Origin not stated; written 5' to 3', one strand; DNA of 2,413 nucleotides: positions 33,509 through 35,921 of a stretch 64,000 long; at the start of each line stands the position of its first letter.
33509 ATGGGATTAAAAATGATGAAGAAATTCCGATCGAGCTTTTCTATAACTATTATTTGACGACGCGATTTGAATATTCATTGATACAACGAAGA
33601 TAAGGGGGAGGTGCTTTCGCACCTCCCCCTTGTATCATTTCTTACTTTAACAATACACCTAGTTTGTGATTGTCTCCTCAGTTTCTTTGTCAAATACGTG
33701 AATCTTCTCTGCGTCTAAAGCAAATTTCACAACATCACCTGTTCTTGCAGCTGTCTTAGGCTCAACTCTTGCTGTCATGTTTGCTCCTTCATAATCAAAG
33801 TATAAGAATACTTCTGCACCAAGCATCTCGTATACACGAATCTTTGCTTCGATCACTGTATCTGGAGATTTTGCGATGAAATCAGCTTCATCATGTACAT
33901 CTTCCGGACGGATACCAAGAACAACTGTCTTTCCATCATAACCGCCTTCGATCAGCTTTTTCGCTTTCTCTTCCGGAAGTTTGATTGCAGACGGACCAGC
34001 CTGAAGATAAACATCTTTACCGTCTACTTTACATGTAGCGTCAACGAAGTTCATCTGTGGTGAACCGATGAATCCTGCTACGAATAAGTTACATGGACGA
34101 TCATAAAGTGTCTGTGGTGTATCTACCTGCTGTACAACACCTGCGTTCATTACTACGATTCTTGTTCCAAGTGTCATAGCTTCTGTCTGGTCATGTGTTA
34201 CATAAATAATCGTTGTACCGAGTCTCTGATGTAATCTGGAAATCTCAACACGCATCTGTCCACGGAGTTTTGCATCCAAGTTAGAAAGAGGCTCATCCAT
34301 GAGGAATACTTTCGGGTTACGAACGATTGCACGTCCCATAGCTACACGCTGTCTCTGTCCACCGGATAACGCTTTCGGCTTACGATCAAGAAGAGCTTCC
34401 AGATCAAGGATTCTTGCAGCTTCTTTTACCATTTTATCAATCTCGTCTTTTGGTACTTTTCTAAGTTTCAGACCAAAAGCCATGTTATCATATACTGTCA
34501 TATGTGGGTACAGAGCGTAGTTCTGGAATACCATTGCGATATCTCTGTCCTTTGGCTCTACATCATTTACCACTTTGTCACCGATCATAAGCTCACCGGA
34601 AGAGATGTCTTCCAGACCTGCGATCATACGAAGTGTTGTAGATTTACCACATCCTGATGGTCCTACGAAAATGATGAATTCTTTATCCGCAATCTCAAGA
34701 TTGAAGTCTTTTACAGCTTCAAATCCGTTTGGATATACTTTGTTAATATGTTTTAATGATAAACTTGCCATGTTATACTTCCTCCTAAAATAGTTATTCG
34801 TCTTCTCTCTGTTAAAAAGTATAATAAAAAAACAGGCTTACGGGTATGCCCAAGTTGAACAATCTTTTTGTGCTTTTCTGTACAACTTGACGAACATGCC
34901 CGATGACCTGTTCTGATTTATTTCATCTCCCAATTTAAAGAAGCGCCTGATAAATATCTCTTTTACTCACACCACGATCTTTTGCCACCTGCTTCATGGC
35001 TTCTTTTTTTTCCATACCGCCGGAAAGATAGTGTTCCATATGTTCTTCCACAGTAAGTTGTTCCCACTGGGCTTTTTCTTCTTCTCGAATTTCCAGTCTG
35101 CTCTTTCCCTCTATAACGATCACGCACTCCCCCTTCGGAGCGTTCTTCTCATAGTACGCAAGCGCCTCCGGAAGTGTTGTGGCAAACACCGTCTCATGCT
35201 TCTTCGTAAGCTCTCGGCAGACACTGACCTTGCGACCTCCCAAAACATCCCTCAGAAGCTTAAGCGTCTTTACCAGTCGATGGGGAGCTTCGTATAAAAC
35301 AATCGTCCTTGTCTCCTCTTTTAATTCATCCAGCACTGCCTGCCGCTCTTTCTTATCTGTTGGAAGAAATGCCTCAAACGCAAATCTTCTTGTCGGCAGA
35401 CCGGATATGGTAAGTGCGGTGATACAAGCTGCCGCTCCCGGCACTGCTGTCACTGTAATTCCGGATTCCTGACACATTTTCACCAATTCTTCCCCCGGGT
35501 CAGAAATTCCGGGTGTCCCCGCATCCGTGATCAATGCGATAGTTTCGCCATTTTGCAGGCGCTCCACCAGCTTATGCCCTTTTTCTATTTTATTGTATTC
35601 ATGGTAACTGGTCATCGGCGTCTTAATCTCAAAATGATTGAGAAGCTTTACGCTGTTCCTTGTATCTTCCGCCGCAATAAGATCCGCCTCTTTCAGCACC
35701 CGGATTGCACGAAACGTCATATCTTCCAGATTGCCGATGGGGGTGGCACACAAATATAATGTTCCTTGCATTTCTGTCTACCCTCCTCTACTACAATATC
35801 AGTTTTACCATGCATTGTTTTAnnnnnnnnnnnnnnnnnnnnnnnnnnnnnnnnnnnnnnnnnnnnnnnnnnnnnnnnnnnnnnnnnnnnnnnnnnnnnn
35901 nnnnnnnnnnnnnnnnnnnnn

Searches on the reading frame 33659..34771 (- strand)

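Call 56: search_protein_families(library=ncbifam, proteins=[window:33659-34771:-], max_evalue=0.00001)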
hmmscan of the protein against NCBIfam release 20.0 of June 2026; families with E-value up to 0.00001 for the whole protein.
window:33659-34771:- (370 aa): 181 families (the best 25 are shown)
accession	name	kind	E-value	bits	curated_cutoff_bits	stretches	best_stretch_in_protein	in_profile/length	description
NF008653.0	PRK11650.1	subfamily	9.3e-152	505.2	432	1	1-368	1-355/357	sn-glycerol-3-phosphate ABC transporter ATP-binding protein UgpC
NF008233.0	PRK11000.1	equivalog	9.7e-129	429.4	568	1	1-363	1-356/369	maltose/maltodextrin ABC transporter ATP-binding protein MalK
NF006987.0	PRK09452.1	equivalog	9.3e-99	330.6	482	1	4-294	18-301/378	spermidine/putrescine ABC transporter ATP-binding protein PotA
NF040933.2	ABC_arch_GlcV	equivalog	1.2e-97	327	450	1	4-360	3-357/357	glucose ABC transporter ATP-binding protein GlcV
TIGR03265.1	PhnT2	equivalog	5.1e-95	318.7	457.7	1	3-360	4-352/353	putative 2-aminoethylphosphonate ABC transporter ATP-binding protein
TIGR01187.1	potA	subfamily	8.4e-92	307.7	355.6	1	36-323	2-282/325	polyamine ABC transporter ATP-binding protein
NF043075.1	MMSYN1_0197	equivalog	1.4e-91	307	550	1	4-361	3-340/341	spermidine/putrescine ABC transporter ATP-binding protein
NF040840.2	tungstate_WtpC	equivalog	5.6e-83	279.1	440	1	6-328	4-312/347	tungstate ABC transporter ATP-binding protein WtpC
NF008513.0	PRK11432.1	equivalog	7.2e-81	271.8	496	1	4-338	7-324/351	ferric ABC transporter ATP-binding protein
TIGR00968.1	3a0106s01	subfamily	3.5e-76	255.8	342.75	1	7-237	4-233/237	sulfate ABC transporter ATP-binding protein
TIGR03258.1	PhnT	equivalog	1.1e-74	251.6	499.15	1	15-292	19-291/359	2-aminoethylphosphonate ABC transport system ATP-binding subunit PhnT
NF008621.0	PRK11607.1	equivalog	3.8e-74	249.7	613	1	4-293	20-303/377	putrescine ABC transporter ATP-binding subunit PotG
TIGR01186.1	proV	subfamily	9.3e-67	225.7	326.6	1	18-243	7-238/363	betaine/proline/choline family ABC transporter ATP-binding protein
NF008105.0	PRK10851.1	equivalog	9.4e-67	225.2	502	1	3-257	2-255/362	sulfate/thiosulfate ABC transporter ATP-binding protein CysA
TIGR03415.1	ABC_choXWV_ATP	equivalog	3.8e-55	187.4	483.75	1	19-237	39-267/382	choline ABC transporter ATP-binding protein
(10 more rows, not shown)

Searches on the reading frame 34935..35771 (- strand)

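Call 56: search_protein_families(library=ncbifam, proteins=[window:34935-35771:-], max_evalue=0.00001)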
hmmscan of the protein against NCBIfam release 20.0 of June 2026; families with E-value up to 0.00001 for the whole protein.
window:34935-35771:- (278 aa): 7 families
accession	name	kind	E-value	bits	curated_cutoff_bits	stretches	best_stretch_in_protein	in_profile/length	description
TIGR00096.1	TIGR00096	equivalog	9.5e-82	274.5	167.9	1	5-277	2-271/275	16S rRNA (cytidine(1402)-2'-O)-methyltransferase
NF011570.0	PRK14994.1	equivalog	9.3e-70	235.1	502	1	2-275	11-279/287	16S rRNA (cytidine(1402)-2'-O)-methyltransferase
NF004790.0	PRK06136.1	subfamily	2.8e-11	43.5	198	1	3-222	4-235/250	uroporphyrinogen-III C-methyltransferase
TIGR01469.1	cobA_cysG_Cterm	equivalog_domain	9.6e-11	41.9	185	1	7-221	5-231/238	uroporphyrinogen-III C-methyltransferase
NF007922.1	PRK10637.1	equivalog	4.8e-08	32.4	400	1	2-220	216-445/450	siroheme synthase CysG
NF012022.0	PRK15478.1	equivalog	5.7e-06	25.9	425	0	13-126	10-122/241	precorrin-3B C(17)-methyltransferase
TIGR01466.1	cobJ_cbiH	equivalog_domain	8e-06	25.6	246.35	0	9-201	5-205/239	precorrin-3B C(17)-methyltransferase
